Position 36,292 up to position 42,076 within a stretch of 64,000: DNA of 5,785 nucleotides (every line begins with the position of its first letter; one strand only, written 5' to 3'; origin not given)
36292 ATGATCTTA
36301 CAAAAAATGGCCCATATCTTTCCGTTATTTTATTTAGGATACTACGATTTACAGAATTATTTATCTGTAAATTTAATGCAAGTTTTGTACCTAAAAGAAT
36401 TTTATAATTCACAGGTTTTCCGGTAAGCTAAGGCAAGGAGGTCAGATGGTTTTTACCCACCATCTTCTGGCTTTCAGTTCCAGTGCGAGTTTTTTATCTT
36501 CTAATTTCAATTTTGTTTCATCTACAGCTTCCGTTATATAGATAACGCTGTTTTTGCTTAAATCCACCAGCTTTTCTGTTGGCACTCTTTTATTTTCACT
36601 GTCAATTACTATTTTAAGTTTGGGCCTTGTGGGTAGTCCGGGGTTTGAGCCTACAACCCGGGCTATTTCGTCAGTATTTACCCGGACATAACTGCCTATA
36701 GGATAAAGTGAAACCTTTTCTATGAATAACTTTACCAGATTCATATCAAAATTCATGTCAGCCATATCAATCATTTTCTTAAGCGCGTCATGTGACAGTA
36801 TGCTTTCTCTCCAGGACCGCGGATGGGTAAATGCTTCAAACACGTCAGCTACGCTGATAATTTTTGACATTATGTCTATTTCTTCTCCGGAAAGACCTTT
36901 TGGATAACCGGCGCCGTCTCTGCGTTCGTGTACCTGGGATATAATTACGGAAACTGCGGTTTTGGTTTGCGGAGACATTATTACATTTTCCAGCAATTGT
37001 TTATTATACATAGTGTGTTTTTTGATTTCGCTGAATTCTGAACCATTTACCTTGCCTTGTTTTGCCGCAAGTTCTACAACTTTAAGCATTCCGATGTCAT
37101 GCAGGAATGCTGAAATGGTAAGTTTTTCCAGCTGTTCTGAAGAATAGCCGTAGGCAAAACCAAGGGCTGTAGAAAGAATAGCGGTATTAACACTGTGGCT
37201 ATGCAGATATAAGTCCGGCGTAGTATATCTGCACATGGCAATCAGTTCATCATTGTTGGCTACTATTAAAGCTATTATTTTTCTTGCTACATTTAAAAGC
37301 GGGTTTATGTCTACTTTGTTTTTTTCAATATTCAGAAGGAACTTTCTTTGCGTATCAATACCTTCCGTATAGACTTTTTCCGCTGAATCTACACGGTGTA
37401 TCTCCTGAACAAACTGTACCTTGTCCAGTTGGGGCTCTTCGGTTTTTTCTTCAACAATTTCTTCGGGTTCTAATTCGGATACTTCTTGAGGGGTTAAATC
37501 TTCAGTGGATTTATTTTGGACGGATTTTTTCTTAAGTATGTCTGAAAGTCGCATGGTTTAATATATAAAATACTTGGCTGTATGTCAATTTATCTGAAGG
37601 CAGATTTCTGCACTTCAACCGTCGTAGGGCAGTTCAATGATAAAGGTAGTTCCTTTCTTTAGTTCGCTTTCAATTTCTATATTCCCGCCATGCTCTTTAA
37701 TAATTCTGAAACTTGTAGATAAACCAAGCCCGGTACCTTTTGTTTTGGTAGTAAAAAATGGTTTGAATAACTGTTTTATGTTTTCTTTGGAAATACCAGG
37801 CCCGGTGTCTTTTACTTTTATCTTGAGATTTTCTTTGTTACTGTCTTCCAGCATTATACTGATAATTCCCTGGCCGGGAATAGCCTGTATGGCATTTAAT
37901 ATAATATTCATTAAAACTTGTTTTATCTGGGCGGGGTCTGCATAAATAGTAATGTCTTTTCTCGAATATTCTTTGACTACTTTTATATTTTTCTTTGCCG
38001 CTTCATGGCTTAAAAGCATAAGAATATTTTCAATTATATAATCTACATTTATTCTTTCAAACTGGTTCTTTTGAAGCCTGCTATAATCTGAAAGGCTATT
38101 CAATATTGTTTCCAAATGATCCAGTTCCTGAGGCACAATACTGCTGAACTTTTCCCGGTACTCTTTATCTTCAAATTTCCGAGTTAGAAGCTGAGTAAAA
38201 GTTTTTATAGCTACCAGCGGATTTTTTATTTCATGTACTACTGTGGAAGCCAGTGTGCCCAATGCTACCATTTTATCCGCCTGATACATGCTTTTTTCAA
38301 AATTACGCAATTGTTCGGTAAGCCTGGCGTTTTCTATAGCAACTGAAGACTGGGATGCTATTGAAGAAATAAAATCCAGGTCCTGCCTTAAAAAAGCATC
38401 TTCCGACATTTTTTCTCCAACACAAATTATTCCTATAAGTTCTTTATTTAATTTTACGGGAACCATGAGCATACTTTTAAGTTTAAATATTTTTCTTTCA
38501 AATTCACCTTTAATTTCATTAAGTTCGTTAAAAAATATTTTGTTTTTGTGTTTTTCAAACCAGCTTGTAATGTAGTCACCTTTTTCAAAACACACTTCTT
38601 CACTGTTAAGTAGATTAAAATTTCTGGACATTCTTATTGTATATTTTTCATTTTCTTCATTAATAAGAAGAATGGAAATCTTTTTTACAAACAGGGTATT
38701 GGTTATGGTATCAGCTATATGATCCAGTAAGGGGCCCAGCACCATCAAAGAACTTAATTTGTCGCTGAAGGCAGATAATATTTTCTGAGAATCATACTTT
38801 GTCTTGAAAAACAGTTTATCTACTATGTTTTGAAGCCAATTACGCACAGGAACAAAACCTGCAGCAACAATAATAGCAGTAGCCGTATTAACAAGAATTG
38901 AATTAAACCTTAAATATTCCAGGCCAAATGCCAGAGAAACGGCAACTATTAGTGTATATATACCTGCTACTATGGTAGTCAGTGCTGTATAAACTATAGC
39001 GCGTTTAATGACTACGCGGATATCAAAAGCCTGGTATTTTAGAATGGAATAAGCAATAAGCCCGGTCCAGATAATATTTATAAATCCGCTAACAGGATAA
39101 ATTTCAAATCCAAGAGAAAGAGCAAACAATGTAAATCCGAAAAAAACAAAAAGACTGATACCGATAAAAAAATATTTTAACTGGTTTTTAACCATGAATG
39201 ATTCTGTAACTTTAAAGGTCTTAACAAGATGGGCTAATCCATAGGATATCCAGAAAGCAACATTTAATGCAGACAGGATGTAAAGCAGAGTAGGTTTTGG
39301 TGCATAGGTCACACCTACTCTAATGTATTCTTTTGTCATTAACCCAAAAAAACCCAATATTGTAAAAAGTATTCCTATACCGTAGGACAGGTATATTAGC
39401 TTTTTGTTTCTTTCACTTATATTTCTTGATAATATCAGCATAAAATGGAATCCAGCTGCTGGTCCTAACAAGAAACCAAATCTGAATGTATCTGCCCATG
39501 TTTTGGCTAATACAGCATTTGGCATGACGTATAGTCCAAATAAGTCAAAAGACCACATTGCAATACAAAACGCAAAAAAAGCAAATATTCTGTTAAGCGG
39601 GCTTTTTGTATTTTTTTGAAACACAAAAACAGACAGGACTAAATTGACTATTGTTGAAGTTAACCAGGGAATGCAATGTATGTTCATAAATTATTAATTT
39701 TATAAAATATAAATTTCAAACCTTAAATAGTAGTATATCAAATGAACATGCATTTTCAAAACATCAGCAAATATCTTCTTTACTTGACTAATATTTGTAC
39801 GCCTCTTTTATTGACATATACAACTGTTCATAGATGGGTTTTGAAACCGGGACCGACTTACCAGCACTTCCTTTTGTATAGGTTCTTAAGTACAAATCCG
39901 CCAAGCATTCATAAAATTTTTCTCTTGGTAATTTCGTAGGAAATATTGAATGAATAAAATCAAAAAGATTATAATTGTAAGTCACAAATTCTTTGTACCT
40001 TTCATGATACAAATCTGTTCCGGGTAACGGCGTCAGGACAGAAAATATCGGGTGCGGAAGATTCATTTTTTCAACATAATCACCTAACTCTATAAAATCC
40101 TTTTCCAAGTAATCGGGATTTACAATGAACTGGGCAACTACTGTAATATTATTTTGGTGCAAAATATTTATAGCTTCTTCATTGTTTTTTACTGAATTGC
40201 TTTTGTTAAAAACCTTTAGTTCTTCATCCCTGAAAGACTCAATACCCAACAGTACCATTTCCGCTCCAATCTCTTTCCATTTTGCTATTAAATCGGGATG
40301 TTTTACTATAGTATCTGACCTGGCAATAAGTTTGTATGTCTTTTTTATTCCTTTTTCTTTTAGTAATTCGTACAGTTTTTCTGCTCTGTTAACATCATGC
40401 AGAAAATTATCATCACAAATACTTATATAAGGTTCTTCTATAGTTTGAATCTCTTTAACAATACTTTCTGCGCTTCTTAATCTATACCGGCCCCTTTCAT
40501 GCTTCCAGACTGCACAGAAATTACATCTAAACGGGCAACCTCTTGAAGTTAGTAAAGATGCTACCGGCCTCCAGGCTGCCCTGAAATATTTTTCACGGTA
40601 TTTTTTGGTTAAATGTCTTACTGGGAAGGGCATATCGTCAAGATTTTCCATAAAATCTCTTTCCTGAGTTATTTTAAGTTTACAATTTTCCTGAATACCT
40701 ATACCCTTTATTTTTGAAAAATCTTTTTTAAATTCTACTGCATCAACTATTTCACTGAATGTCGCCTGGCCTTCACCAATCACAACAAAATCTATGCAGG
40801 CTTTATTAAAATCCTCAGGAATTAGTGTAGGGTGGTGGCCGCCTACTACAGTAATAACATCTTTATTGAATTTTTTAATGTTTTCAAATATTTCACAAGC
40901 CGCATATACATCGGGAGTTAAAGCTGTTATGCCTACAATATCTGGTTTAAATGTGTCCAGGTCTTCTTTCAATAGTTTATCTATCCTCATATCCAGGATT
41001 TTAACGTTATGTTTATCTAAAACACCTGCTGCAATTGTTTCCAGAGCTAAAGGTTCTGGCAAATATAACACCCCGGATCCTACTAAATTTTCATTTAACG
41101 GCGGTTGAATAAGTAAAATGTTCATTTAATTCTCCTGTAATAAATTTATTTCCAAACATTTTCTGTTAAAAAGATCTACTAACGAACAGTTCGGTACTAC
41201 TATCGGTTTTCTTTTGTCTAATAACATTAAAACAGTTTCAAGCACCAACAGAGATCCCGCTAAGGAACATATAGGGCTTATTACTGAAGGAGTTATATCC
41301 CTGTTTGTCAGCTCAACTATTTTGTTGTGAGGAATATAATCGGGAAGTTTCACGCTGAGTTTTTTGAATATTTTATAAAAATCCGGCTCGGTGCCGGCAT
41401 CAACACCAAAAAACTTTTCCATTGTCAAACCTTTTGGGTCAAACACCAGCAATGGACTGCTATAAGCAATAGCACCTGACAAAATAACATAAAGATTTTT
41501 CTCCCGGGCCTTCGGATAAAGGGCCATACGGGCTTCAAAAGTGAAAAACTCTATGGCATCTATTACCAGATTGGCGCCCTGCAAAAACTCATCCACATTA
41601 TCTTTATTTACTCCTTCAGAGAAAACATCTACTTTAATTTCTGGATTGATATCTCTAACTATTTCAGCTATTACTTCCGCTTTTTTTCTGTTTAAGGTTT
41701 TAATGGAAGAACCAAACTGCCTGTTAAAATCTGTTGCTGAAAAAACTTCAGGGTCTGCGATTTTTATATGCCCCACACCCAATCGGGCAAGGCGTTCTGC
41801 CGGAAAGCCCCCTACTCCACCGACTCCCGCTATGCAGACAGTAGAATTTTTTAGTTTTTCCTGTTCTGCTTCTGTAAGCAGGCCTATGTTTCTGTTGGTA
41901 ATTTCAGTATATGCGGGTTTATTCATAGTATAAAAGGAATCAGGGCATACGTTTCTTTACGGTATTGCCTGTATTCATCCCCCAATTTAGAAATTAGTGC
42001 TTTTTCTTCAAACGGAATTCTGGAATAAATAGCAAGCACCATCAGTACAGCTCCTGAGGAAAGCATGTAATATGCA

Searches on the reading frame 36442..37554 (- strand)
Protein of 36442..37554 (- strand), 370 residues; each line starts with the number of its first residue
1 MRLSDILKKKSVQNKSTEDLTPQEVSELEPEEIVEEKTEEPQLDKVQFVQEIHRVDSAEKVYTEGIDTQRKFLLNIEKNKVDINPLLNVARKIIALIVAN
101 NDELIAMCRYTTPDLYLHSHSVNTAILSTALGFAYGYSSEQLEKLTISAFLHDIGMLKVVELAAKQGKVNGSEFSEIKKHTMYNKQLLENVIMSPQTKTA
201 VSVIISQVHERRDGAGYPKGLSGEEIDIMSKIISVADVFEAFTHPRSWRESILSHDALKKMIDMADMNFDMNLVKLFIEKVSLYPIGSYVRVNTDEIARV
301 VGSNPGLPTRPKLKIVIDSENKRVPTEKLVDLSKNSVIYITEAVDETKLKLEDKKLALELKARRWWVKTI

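Call 3: search_protein_families(library=pfam, proteins=[window:36442-37554:-], max_evalue=0.01)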
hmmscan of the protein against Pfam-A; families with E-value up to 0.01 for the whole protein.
window:36442-37554:- (370 aa): 3 families
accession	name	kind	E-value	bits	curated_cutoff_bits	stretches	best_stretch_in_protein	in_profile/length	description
PF13487.12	HD_5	-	5.1e-25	88.6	27.2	1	124-273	21-170/170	HD domain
PF01966.28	HD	-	3.5e-11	43.9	22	1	119-241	3-115/116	HD domain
PF08668.18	HDOD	-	0.0012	18.8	22.9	1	118-167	96-143/196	HDOD domain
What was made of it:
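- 36442..37554 (-): HD-GYP family (Pfam HD_5) protein of 370 aa. It is the first gene of the conserved module. The HD and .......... motifs are intact. The N-terminus (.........) and the roughly 90-aa C-terminal domain ending in RWWVK are specific to cassette-linked orthologues. Pfam HD_5 at 5.1e-25 (call 3).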

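Call 4: search_protein_families(library=ncbifam, proteins=[window:36442-37554:-], max_evalue=0.01)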
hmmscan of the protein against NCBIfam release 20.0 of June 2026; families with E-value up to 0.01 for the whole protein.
window:36442-37554:- (370 aa): 1 family
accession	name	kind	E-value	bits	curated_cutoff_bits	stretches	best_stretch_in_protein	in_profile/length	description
NF053512.1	nitric_RR_NosR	exception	1.4e-20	73.7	400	1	118-282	193-355/422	response regulator c-di-GMP phosphodiesterase, NosR family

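Call 83: search_solved_structures(query=A5, max_evalue=0.001, show_alignments=1)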
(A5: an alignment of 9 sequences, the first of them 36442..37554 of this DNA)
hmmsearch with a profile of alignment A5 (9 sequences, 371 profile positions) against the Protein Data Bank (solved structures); distinct sequences matched with E-value up to 0.001: 6.
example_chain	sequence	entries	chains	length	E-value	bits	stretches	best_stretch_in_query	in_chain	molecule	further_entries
5z7c_A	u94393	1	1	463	1.5e-26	96.7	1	116-280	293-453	3'3'-cGAMP-specific phosphodiesterase 3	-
4mcw_A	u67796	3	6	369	1.2e-21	80.5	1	119-282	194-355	Metal dependent phosphohydrolase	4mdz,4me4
9rbz_A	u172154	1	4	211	8.7e-16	61.2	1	104-276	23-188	HD domain/sensory box protein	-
9rc0_A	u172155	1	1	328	1.8e-15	60.2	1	96-276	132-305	HD domain/sensory box protein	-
4r8z_A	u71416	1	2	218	3.1e-13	52.8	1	140-280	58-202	Cyclic di-GMP phosphodiesterase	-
3tm8_A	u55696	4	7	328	8.3e-08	34.9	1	64-242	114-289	Uncharacterized protein | Uncharacterized protein Bd1817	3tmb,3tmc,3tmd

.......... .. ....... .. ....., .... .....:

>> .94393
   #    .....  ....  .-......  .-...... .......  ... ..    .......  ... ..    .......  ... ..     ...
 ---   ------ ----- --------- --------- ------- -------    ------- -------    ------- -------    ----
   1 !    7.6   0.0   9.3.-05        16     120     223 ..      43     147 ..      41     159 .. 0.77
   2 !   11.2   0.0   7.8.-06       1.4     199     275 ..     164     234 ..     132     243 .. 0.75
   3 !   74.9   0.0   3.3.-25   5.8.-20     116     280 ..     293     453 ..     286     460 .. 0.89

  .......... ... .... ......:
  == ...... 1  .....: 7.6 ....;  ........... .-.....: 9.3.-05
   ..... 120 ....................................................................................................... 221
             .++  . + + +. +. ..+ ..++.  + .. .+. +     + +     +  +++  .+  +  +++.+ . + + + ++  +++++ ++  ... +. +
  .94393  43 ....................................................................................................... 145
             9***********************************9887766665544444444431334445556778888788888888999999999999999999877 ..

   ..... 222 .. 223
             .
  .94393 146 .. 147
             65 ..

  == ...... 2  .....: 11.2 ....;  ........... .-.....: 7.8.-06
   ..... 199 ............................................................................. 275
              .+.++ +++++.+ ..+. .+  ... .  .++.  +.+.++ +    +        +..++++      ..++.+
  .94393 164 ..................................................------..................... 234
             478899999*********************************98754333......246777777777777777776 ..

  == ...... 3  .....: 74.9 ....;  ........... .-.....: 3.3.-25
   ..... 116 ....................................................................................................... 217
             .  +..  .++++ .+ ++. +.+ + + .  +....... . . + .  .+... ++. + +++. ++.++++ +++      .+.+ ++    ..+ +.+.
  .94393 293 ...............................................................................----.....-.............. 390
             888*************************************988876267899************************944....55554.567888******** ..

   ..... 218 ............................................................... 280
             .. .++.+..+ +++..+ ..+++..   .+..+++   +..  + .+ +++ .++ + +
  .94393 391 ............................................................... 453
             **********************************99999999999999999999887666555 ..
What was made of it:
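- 36442..37554 (-): The profile matches V-cGAP3 (5z7c) at 1.5e-26 and PmGH (4mcw) at 1.2e-21, covering positions 116-282 only (call 83).
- On HD-GYP cyclic-dinucleotide phosphodiesterases: The profile hits V-cGAP3 and PmGH (call 83).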

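Call 88: search_protein_families(library=padloc, proteins=[window:36442-37554:-], max_evalue=0.001)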
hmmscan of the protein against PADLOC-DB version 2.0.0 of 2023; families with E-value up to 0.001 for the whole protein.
window:36442-37554:- (370 aa): 1 family
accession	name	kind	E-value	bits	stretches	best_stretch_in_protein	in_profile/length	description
PDLC01293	Cas10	-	0.00043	17.3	0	146-247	2-75/577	CAS-III; effector_LS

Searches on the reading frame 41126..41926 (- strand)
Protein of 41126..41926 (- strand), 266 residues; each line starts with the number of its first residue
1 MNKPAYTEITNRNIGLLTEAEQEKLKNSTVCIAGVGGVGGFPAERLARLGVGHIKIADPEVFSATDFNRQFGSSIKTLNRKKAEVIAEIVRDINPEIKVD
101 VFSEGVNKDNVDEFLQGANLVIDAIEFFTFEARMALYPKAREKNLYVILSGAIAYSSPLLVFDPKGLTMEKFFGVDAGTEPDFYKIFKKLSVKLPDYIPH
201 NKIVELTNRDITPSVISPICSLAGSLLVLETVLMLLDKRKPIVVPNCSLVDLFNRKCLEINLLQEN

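Call 3: search_protein_families(library=pfam, proteins=[window:41126-41926:-], max_evalue=0.01)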
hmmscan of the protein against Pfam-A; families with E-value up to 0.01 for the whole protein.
window:41126-41926:- (266 aa): 1 family
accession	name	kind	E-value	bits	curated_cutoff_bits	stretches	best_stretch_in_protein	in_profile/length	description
PF00899.27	ThiF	-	5.1e-39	134.3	28.1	1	11-256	2-223/238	ThiF family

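Call 4: search_protein_families(library=ncbifam, proteins=[window:41126-41926:-], max_evalue=0.01)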
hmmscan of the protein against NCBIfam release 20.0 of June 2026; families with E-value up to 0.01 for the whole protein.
window:41126-41926:- (266 aa): 23 families
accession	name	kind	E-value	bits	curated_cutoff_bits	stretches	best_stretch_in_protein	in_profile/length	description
NF006077.0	PRK08223.1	equivalog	1.6e-65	221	266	1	5-257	6-260/296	hypothetical protein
NF011424.0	PRK14851.1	subfamily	4.3e-51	173.7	1170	1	8-261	24-278/679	hypothetical protein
NF011425.0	PRK14852.1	equivalog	4.8e-42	143.9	1337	1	3-247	307-553/989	hypothetical protein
TIGR02356.1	adenyl_thiF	equivalog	1.2e-23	83.5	275.25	1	18-165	12-157/203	thiazole biosynthesis adenylyltransferase ThiF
NF006395.0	PRK08644.1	equivalog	1.6e-23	83.5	159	1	16-150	19-153/215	sulfur carrier protein ThiS adenylyltransferase ThiF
NF011696.0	PRK15116.1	equivalog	2.9e-21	76.3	304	1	21-151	24-153/268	tRNA cyclic N6-threonylcarbamoyladenosine(37) synthase TcdA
TIGR02354.1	thiF_fam2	equivalog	6.6e-21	75.1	152.2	1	19-135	13-128/200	thiamine biosynthesis protein ThiF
NF004281.0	PRK05690.1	subfamily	1.4e-20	73.6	266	1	19-166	24-169/250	molybdopterin-synthase adenylyltransferase MoeB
NF006444.0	PRK08762.1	equivalog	6e-19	67.9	449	1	18-165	138-283/387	molybdopterin-synthase adenylyltransferase MoeB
NF004111.0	PRK05600.1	equivalog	2.7e-18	66.2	437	1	19-128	33-142/371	ThiF family adenylyltransferase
TIGR02355.1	moeB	equivalog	1.5e-17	63.8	376.55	1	21-162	18-157/240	molybdopterin-synthase adenylyltransferase MoeB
NF006204.0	PRK08328.1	equivalog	2.9e-17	63.1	339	1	10-146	10-145/231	hypothetical protein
NF005901.0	PRK07877.1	equivalog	1.2e-16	60.1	476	1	10-149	90-226/722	Rv1355c family protein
NF047750.1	SAMPActivE1UbaA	equivalog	3.6e-16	59.3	450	1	21-129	26-134/270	SAMP-activating enzyme E1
NF009123.0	PRK12475.1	subfamily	2.5e-15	56.6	510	1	18-153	15-150/338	MoeB/ThiF family adenylyltransferase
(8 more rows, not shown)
